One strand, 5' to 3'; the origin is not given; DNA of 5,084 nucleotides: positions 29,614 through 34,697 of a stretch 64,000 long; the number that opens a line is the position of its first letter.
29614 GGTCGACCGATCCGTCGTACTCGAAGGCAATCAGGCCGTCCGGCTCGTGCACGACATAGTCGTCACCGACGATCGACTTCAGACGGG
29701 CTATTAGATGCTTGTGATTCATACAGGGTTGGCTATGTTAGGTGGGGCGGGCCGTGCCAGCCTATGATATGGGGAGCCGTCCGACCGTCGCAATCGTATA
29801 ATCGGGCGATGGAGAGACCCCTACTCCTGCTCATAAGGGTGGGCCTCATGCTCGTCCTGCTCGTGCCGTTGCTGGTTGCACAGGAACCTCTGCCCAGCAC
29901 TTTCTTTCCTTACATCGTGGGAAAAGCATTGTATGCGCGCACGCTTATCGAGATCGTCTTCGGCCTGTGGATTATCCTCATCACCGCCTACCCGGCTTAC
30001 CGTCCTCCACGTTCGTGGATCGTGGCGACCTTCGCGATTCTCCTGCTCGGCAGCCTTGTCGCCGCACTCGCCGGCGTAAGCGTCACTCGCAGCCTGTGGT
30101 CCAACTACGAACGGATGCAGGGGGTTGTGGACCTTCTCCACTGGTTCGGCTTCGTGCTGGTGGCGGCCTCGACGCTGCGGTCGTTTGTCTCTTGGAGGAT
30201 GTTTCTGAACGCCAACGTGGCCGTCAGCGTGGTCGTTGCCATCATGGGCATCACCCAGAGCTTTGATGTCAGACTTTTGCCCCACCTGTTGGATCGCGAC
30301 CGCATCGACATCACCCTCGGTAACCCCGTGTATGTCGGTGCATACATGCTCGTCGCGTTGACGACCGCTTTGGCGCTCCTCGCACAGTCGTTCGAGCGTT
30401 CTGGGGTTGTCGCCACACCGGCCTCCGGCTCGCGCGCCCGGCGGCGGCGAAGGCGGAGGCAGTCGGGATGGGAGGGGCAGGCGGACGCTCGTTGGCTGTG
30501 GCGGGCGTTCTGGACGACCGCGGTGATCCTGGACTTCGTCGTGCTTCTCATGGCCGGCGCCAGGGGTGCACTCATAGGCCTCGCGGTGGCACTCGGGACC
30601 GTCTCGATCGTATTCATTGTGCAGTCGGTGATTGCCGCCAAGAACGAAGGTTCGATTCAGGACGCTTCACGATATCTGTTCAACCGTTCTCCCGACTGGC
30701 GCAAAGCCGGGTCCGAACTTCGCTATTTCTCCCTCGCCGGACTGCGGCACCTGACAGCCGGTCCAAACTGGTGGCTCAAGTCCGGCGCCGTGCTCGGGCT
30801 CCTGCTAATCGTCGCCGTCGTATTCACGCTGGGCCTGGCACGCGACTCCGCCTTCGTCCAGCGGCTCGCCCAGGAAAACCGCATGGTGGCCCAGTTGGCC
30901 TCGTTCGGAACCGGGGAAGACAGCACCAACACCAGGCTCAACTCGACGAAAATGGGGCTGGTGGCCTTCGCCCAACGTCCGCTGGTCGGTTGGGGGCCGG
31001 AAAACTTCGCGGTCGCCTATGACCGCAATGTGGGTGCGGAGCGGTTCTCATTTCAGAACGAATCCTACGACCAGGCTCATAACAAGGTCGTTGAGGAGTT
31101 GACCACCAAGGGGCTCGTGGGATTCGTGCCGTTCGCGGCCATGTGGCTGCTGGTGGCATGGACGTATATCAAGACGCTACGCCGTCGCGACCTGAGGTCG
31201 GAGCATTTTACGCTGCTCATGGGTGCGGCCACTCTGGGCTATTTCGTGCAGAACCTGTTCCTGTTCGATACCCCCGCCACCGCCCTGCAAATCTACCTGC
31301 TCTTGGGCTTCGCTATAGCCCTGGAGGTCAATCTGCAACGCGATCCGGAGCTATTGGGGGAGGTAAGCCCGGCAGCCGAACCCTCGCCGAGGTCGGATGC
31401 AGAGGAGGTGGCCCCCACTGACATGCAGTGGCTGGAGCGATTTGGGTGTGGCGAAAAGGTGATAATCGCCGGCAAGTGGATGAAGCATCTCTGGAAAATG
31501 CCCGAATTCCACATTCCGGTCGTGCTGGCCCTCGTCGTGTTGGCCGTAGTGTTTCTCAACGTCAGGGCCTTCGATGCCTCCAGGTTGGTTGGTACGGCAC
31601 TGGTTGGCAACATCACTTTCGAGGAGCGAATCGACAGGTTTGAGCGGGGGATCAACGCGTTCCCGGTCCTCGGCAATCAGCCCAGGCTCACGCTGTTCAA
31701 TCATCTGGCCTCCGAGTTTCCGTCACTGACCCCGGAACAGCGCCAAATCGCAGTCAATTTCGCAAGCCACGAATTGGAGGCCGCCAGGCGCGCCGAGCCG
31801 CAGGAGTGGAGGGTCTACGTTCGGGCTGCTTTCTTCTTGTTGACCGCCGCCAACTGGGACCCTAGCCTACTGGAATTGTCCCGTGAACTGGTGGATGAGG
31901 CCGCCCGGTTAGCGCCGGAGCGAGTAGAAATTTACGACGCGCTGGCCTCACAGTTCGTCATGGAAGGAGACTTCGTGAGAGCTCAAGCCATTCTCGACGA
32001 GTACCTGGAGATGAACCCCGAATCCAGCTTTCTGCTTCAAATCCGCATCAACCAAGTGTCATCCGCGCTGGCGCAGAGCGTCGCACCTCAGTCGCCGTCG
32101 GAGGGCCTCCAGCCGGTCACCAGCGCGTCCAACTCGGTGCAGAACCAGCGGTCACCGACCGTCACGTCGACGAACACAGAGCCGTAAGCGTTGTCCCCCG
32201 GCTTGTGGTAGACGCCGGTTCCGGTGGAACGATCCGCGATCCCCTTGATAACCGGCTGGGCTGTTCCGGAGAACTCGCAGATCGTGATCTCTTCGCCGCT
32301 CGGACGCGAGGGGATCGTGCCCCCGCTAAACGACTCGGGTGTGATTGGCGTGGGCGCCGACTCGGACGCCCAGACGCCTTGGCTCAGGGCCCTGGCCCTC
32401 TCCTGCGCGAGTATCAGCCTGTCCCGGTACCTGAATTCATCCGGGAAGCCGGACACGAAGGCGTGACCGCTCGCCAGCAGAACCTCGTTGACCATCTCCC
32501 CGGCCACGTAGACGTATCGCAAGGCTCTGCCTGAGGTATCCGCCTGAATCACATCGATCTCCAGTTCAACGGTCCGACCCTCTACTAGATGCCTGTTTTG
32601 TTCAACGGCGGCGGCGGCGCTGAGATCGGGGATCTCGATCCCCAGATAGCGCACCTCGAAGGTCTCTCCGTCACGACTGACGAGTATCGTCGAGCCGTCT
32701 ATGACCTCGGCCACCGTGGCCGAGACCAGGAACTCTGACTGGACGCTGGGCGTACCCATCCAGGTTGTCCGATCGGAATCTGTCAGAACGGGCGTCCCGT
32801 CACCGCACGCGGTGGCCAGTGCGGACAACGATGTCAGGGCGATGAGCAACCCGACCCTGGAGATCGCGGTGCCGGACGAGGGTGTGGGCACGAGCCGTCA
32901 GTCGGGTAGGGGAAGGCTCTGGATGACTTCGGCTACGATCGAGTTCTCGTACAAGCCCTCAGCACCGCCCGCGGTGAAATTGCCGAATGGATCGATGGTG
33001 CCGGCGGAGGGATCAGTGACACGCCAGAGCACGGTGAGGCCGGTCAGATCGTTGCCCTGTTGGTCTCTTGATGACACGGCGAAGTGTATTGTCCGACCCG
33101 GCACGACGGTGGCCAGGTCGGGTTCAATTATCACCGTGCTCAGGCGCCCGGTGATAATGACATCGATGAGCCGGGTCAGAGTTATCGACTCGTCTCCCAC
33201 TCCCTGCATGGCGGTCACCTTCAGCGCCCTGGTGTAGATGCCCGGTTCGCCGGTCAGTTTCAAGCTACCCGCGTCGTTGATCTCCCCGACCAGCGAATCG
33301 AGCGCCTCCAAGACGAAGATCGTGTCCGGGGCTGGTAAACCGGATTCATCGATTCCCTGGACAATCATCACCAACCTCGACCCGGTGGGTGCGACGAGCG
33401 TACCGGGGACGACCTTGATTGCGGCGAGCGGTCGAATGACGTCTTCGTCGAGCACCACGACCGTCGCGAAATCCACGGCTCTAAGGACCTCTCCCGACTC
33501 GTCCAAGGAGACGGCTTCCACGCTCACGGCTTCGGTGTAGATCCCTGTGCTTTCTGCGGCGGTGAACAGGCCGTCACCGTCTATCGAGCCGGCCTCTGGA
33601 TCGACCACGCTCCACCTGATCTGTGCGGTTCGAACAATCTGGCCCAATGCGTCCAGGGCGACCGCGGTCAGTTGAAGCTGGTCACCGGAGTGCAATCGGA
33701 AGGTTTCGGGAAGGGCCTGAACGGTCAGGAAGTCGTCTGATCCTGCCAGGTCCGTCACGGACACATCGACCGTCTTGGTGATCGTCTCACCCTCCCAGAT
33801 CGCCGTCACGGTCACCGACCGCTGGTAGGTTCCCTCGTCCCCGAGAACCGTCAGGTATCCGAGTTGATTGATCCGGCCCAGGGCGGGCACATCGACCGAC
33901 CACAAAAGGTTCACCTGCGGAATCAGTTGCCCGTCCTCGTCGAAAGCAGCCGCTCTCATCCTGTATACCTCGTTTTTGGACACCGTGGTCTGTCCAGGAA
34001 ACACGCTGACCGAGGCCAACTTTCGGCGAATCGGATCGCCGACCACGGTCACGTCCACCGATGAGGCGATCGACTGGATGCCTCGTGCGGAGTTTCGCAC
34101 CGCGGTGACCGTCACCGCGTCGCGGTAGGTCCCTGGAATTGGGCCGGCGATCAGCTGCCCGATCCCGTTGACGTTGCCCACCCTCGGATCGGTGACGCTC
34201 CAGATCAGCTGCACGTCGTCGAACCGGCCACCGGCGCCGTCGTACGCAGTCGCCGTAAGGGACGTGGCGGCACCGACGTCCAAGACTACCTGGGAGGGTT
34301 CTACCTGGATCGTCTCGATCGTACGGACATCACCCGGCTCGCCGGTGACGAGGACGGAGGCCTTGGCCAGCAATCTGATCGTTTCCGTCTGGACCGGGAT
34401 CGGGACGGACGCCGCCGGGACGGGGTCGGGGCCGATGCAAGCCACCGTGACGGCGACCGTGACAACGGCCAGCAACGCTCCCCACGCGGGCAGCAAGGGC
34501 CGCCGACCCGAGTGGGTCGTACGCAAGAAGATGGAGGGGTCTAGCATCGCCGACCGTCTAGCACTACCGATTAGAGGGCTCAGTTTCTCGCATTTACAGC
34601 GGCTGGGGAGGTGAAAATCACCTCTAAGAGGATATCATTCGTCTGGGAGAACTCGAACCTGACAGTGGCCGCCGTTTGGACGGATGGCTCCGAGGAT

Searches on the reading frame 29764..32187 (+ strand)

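Call 60: search_protein_families(library=pfam, proteins=[window:29764-32187:+], max_evalue=0.0001)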
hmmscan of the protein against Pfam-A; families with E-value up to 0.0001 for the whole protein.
window:29764-32187:+ (807 aa): 1 family
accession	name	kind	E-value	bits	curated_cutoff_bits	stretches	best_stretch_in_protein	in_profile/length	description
PF04932.20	Wzy_C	-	6.3e-10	39.5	31.7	1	337-457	37-148/149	O-Antigen ligase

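Call 102: search_protein_families(library=ncbifam, proteins=[window:29764-32187:+], max_evalue=0.01)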
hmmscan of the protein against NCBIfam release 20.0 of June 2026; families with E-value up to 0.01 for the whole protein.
window:29764-32187:+ (807 aa): 1 family
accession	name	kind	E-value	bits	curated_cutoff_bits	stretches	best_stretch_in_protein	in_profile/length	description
NF007540.1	PRK10153.1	equivalog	0.0068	15.3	400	0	139-186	163-211/516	lysine decarboxylation/transport transcriptional activator CadC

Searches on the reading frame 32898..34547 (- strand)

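Call 60: search_protein_families(library=pfam, proteins=[window:32898-34547:-], max_evalue=0.0001)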
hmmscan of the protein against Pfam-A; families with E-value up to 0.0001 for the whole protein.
window:32898-34547:- (549 aa): 2 families
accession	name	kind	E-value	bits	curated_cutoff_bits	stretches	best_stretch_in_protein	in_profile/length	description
PF02368.24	Big_2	-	1.6e-06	28.4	22.8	0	78-153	3-70/79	Bacterial Ig-like domain (group 2)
PF02369.22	Big_1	-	6e-06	26.7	34.9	0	79-121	3-45/93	Bacterial Ig-like domain (group 1)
